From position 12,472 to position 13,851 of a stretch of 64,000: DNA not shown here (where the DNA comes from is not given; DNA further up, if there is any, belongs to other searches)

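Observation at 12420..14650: Low-GC islet: Sel1-repeat secreted protein plus His-rich repeat membrane protein next to a broken ABC permease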

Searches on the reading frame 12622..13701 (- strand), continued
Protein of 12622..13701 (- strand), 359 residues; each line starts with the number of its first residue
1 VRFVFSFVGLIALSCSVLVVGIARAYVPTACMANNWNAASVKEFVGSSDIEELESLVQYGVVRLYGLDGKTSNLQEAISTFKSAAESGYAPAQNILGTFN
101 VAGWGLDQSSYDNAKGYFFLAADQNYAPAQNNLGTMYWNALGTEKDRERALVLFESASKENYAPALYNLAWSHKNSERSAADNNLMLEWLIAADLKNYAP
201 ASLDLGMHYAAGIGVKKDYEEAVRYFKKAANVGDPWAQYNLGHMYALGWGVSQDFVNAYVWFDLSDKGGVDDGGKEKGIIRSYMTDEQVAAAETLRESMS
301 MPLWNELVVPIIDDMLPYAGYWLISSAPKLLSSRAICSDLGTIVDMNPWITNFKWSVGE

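Call 34: find_related_loci(query=L001:11312-12145:+, collection=genome_contigs, flank=10000)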
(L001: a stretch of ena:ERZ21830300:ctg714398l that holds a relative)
Query L001:11312-12145:+ (278 aa) in genome_contigs; peptide patterns used: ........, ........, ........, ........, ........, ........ (x = any residue, [..] = any of these).
461 stretches matched a pattern; 298 encode a relative of the query (tblastn E <= 1e-3); the best 80 are kept; 78 distinct loci.
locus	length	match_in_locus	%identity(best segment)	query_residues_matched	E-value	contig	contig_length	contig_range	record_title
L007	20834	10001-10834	97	1-278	5e-176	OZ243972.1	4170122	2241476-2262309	MAG: Alphaproteobacteria bacterium isolate 09f1bc1b-1bad-4b92-9679-6e0ab018260f genome assembly, chromosome: 1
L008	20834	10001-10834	97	1-278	1e-175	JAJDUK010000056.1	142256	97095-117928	MAG: Alphaproteobacteria bacterium isolate jk18x1bzbins.75 k141_728117, whole genome shotgun sequence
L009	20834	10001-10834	96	1-278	3e-174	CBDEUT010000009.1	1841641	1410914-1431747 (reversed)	MAG: Alphaproteobacteria bacterium isolate fc402c75-b288-4e17-89ce-89b0a21d97e0 genome assembly, contig: contig_9, whole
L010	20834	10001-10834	97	1-278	2e-173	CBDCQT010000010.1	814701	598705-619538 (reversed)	MAG: Alphaproteobacteria bacterium isolate e3c776a9-cacd-4c18-a30b-cff54c8cb4cc genome assembly, contig: contig_10, whol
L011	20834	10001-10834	89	1-278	3e-159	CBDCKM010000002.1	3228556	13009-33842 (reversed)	MAG: Alphaproteobacteria bacterium isolate 732f53db-b4c4-4b46-9338-22fac07a22bb genome assembly, contig: contig_2, whole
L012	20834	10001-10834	94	1-278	1e-157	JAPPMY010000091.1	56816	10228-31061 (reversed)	MAG: Rhodospirillales bacterium isolate RHO3_bin_58 NODE_1271_length_56816_cov_27.878050, whole genome shotgun sequence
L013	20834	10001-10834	89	1-278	1e-156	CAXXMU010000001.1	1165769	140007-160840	MAG: Alphaproteobacteria bacterium isolate 52200dbb-96b0-4271-9d33-ac17574469e2 genome assembly, contig: contig_1, whole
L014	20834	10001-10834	93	1-278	2e-155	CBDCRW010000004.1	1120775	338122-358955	MAG: Alphaproteobacteria bacterium isolate 17552401-cd1b-4c46-aa27-bcf66b51cbf9 genome assembly, contig: contig_4, whole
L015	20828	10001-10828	94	3-278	2e-152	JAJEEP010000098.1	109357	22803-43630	MAG: Alphaproteobacteria bacterium isolate p16x34bins.43 k141_778984, whole genome shotgun sequence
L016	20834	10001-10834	86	1-278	8e-152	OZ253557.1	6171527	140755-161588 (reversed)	MAG: Alphaproteobacteria bacterium isolate 076c979e-b32e-4df2-94ec-b05dd2327168 genome assembly, chromosome: 1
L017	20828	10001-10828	93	3-278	1e-151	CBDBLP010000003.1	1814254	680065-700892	MAG: Alphaproteobacteria bacterium isolate 37c3e897-58c7-439f-9262-4bba990a831e genome assembly, contig: contig_3, whole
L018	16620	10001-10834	87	1-278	4e-146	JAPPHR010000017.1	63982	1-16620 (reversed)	MAG: Rhodospirillales bacterium isolate RHO1_bin_88 NODE_1022_length_63982_cov_15.845198, whole genome shotgun sequence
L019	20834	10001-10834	82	1-278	6e-143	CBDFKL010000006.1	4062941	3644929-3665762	MAG: Alphaproteobacteria bacterium isolate 1368f247-a1ca-469e-8ff8-323441c52473 genome assembly, contig: contig_6, whole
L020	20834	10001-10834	78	1-278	1e-138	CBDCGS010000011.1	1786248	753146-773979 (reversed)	MAG: Alphaproteobacteria bacterium isolate 5446f676-90f9-4cd8-9f6e-1057d8fbf5d8 genome assembly, contig: contig_11, whol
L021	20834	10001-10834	87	1-278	4e-138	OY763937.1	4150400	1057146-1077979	MAG: Alphaproteobacteria bacterium isolate 94459814-87f5-4eb9-ae2d-17e88b2d30f0 genome assembly, chromosome: 1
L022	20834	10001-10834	87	1-278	3e-154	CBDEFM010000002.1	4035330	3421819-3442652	MAG: Alphaproteobacteria bacterium isolate aeb00254-6c42-428d-b364-e2f44f9e6819 genome assembly, contig: contig_2, whole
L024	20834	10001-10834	93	1-278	8e-153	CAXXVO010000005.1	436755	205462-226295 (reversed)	MAG: Alphaproteobacteria bacterium isolate b1e32fb5-33d9-4808-b364-4179d3f700a5 genome assembly, contig: contig_5, whole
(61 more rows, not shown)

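Call 41: search_protein_families(library=phrogs, proteins=[window:12625-13701:-], max_evalue=0.01)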
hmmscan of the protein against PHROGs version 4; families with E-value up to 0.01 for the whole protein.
window:12625-13701:- (359 aa): 1 family
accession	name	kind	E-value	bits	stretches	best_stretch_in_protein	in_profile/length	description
phrog_8741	-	unknown function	1.5e-36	127.5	2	182-266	129-213/380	-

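Call 48: predict_structure(alignment_id=A2)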
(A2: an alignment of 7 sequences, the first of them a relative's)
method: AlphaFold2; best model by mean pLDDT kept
length: 359 residues; sequences in the alignment: 7
mean_pLDDT: 80.5   pTM: 0.79
mean pLDDT of the five models: 80.5, 79.6, 77.9, 76.8, 74.2
residues with pLDDT >= 90: 164; 70-90: 100; 50-70: 61; < 50: 34
segments of 3 or more residues with pLDDT < 50: 1-3, 9-29, 316-318, 357-359
pLDDT, mean of each block of 10 residues (from residue 1): 49 38 33 67 82 89 85 89 93 92 73 93 93 92 90 93 92 72 84 89 95 92 95 88 97 97 88 94 97 88 58 51 76 77 60 53
secondary structure, 60 per line:
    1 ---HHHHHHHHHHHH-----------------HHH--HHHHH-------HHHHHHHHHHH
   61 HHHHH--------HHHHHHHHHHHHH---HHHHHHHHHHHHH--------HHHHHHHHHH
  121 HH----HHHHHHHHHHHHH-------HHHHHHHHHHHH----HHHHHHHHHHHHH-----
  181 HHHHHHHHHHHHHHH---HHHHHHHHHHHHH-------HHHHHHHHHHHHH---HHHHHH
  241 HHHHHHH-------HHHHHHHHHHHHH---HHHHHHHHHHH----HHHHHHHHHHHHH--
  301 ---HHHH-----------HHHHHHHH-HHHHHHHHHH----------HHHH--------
elements in order: H4-15 H38-42 H50-65 H74-86 H90-102 H111-122 H127-139 H147-158 H163-175 H181-195 H199-211 H219-231 H235-247 H255-267 H271-281 H286-298 H304-307 H319-326 H328-337 H348-351
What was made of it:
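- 12622..13701 (-): Gene for a 359-aa Sec-exported Sel1-repeat (SLR) solenoid with a family-specific C-terminal tail of about 60 aa and two invariant cysteines (C31, C337). AF2 mean pLDDT 80.5, with about 7 helix pairs (call 48).
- On Sel1-like repeat (SLR) proteins, Pfam PF08238: The AF2 model has pLDDT 80.5 and about 7 helix pairs (call 48).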

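Call 52: fold_search(model_id=the predicted structure, library=pdb)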
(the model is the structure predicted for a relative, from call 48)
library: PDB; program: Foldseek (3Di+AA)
matches with E <= 10: 723; with E <= 0.001: 46
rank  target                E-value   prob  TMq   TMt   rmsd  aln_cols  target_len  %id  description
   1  4bwr                  4.2e-12  1.00  0.60  0.47   5.9       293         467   26  Crystal structure of c5321: a protective antigen present in uropathogenic Escherichia coli strains displaying an SLR fol (released 2013-07-24)
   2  8sxq_B                8.0e-12  1.00  0.39  0.40   7.2       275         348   25  Crystal structure of Sel-1 repeat protein LceB from Legionella pneumophila (released 2024-01-24)
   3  6deh_A                1.1e-11  1.00  0.56  0.61   4.9       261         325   27  Structure of LpnE Effector Protein from Legionella pneumophila (sp. Philadelphia) (released 2018-12-19)
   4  8sxq_A                1.6e-11  1.00  0.43  0.44   6.8       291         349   24  Crystal structure of Sel-1 repeat protein LceB from Legionella pneumophila (released 2024-01-24)
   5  6ok3_A                2.0e-11  1.00  0.42  0.32  14.8       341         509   23  Crystal structure of Sel1 repeat protein from Oxalobacter formigenes (released 2020-04-15)
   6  6ok3_B                6.4e-11  1.00  0.40  0.30  21.7       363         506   22  Crystal structure of Sel1 repeat protein from Oxalobacter formigenes (released 2020-04-15)
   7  8sxq_C                3.1e-10  1.00  0.35  0.35  10.8       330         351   24  Crystal structure of Sel-1 repeat protein LceB from Legionella pneumophila (released 2024-01-24)
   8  6ork_B                8.7e-09  1.00  0.55  0.78   5.4       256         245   26  Crystal structure of Sel1 repeat protein from Oxalobacter formigenes (released 2020-05-06)
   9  6ur7_B                8.7e-09  1.00  0.46  0.64  10.9       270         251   23  Crystal structure of Sel1 repeat protein from Oxalobacter formigenes (released 2020-10-28)
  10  1ouv                  9.8e-09  1.00  0.49  0.64   6.4       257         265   21  Helicobacter cysteine rich protein C (HcpC) (released 2004-03-30)
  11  6ork_A                1.0e-08  1.00  0.54  0.76   5.8       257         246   25  Crystal structure of Sel1 repeat protein from Oxalobacter formigenes (released 2020-05-06)
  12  6ur7_A                1.7e-08  1.00  0.45  0.64   3.7       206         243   28  Crystal structure of Sel1 repeat protein from Oxalobacter formigenes (released 2020-10-28)
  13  6onw_B                1.7e-08  1.00  0.39  0.41  18.7       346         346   20  Crystal structure of Sel1 repeat protein from Oxalobacter formigenes (released 2020-04-29)
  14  9og0_C                1.8e-08  1.00  0.32  0.20  18.8       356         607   21  Cryo-EM structure of OS9-SEL1L-HRD1 dimer (released 2025-07-30)
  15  6onw_A                4.6e-08  1.00  0.36  0.37  12.3       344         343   20  Crystal structure of Sel1 repeat protein from Oxalobacter formigenes (released 2020-04-29)
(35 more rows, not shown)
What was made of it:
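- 12622..13701 (-): Foldseek top hits are c5321 (4bwr), LceB, LpnE and HcpC (call 52).
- On Sel1-like repeat (SLR) proteins, Pfam PF08238: The top 13 Foldseek PDB hits are all SLR proteins (call 52).
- Closest known: Bacterial Sel1-like repeat. Same: The fold is the same: about 7 SLR helix pairs forming a solenoid (Foldseek E 4e-12 to 1e-8, calls 48, 52).
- The closest structural matches include the Legionella effectors LpnE and LceB and the E. coli antigen c5321 (4bwr) (call 52).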

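Call 60: find_related_loci(query=A2, collection=viral_contigs, flank=6000)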
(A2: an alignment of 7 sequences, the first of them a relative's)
Query A2 (359 aa) in viral_contigs; peptide patterns used: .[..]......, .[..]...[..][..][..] (x = any residue, [..] = any of these).
30 stretches matched a pattern; 4 encode a relative of the query (tblastn E <= 1e-3); 4 distinct loci.
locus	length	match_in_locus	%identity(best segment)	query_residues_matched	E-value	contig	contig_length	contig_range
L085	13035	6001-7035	35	62-269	5e-33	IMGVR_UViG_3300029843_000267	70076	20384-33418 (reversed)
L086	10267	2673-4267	33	60-267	2e-21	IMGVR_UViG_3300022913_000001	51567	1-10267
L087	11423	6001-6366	38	56-270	2e-14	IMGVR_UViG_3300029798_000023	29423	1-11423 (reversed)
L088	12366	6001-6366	38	56-270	2e-14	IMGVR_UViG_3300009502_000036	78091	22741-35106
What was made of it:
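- No family member was found on viral contigs (call 60).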

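Call 61: find_related_loci(query=A2, collection=metagenome_contigs, flank=6000)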
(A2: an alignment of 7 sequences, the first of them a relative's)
Query A2 (359 aa) in metagenome_contigs; peptide patterns used: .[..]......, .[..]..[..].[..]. (x = any residue, [..] = any of these).
163 stretches matched a pattern; 43 encode a relative of the query (tblastn E <= 1e-3); 43 distinct loci.
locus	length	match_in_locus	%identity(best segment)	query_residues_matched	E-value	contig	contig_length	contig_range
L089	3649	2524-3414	33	38-295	3e-30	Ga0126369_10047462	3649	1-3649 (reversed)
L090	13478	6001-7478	32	29-273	4e-27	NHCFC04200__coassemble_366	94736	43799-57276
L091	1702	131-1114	33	51-295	4e-25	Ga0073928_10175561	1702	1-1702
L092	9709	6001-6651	35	78-295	2e-24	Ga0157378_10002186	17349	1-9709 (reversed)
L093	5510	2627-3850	29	57-300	9e-23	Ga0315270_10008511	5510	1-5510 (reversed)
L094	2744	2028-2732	32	51-269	3e-22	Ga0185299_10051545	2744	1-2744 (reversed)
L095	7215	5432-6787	35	38-271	7e-22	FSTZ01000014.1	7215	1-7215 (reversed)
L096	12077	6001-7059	31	72-295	2e-21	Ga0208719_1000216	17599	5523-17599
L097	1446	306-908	31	81-303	2e-20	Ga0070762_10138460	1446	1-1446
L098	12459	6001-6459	37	69-267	1e-19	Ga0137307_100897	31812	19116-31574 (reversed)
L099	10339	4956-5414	37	69-267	9e-20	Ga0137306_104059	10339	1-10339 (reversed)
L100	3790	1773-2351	29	48-269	2e-17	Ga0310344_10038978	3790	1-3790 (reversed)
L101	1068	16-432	36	121-265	2e-17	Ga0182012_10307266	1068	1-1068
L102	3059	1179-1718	30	146-317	1e-16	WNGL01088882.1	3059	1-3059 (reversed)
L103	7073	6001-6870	40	191-306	9e-16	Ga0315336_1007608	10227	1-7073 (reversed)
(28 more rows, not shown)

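Call 65: list_cluster_members(proteins=[P0002, P0001, P0003])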
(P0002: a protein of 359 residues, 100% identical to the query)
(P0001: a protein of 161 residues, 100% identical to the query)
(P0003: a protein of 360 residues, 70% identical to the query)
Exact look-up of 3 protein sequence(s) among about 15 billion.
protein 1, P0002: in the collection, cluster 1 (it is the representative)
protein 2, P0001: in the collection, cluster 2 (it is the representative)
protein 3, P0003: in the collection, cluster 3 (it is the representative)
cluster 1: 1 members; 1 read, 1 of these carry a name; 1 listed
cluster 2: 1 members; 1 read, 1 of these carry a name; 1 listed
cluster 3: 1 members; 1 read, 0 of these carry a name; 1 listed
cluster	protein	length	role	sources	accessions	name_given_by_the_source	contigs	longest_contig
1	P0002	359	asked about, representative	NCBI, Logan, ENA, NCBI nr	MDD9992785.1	MAG: tetratricopeptide repeat protein [Rhodospirillales bacterium] | tetratricopeptide repeat protein [Rhodospirillales bacterium]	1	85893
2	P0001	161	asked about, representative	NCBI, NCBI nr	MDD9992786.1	MAG: hypothetical protein OXP75_13380 [Rhodospirillales bacterium] | hypothetical protein [Rhodospirillales bacterium]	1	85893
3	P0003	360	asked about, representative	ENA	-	-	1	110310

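Call 66: search_protein_families(library=padloc, proteins=[window:12625-13701:-, L011:8884-9885:+, L012:8744-9691:+, L012:8314-8811:-, L022:9328-9789:+, L001:5155-6264:-, L001:4841-5158:-], max_evalue=0.01)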
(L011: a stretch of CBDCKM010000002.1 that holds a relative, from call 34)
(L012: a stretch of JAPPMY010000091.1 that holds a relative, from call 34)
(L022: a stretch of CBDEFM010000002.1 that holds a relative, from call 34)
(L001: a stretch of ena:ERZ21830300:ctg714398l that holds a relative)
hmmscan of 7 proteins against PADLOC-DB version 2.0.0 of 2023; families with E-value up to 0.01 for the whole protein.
window:12625-13701:- (359 aa): 0 families

L011:8884-9885:+ (334 aa): 0 families

L012:8744-9691:+ (316 aa): 5 families
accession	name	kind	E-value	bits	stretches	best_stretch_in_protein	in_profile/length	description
PDLC04919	PDC-S13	-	7.5e-92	305.5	1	48-309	9-271/281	-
PDLC03083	Specificity_I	-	3e-51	172.4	1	52-310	6-269/717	Type I specificity subunit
PDLC04918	PDC-S13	-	5.3e-26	90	2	176-307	66-205/214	-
PDLC04871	PDC-S05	-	6.1e-22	76.1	1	50-165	12-127/468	-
PDLC04920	PDC-S13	-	1.7e-09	35.4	1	159-298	128-270/286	-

L012:8314-8811:- (166 aa): 0 families

L022:9328-9789:+ (154 aa): 0 families

L001:5155-6264:- (369 aa): 3 families
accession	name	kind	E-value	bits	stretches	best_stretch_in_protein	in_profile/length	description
PDLC02658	DndB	-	7.6e-113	375.2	1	3-355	5-351/356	DndB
PDLC02812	DpdB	-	0.00045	17.3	1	46-148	50-153/400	DpdB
PDLC02811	DpdB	-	0.001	16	0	46-121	51-134/370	DpdB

L001:4841-5158:- (105 aa): 0 families

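Call 67: search_protein_families(library=pfam, proteins=[L011:8884-9885:+, L012:8744-9691:+, L012:8314-8811:-, L022:9328-9789:+, L017:9022-9609:+, L001:4841-5158:-, L002:5799-6953:+, L002:6964-7578:+], max_evalue=0.01)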
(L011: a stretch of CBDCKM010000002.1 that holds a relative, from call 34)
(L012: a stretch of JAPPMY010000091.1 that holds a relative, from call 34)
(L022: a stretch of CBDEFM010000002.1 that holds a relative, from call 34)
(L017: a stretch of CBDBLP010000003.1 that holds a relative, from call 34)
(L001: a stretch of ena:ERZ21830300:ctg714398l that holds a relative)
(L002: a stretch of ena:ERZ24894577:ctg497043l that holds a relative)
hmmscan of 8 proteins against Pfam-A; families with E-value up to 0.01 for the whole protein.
L011:8884-9885:+ (334 aa): 0 families

L012:8744-9691:+ (316 aa): 1 family
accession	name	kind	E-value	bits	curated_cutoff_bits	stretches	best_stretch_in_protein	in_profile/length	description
PF02498.22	Bro-N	-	2.1e-08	35.1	25.6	1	57-149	4-88/96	BRO family, N-terminal domain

L012:8314-8811:- (166 aa): 1 family
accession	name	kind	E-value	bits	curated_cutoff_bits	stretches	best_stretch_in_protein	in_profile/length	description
PF25762.1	HAUS1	-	0.0033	17.7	40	1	9-63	110-164/236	HAUS augmin-like complex subunit 1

L022:9328-9789:+ (154 aa): 0 families

L017:9022-9609:+ (196 aa): 1 family
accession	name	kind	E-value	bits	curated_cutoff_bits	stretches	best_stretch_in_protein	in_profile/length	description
PF02566.24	OsmC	-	1.6e-13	51.3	27.5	1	54-145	1-87/100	OsmC-like protein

L001:4841-5158:- (105 aa): 0 families

L002:5799-6953:+ (384 aa): 0 families

L002:6964-7578:+ (204 aa): 0 families
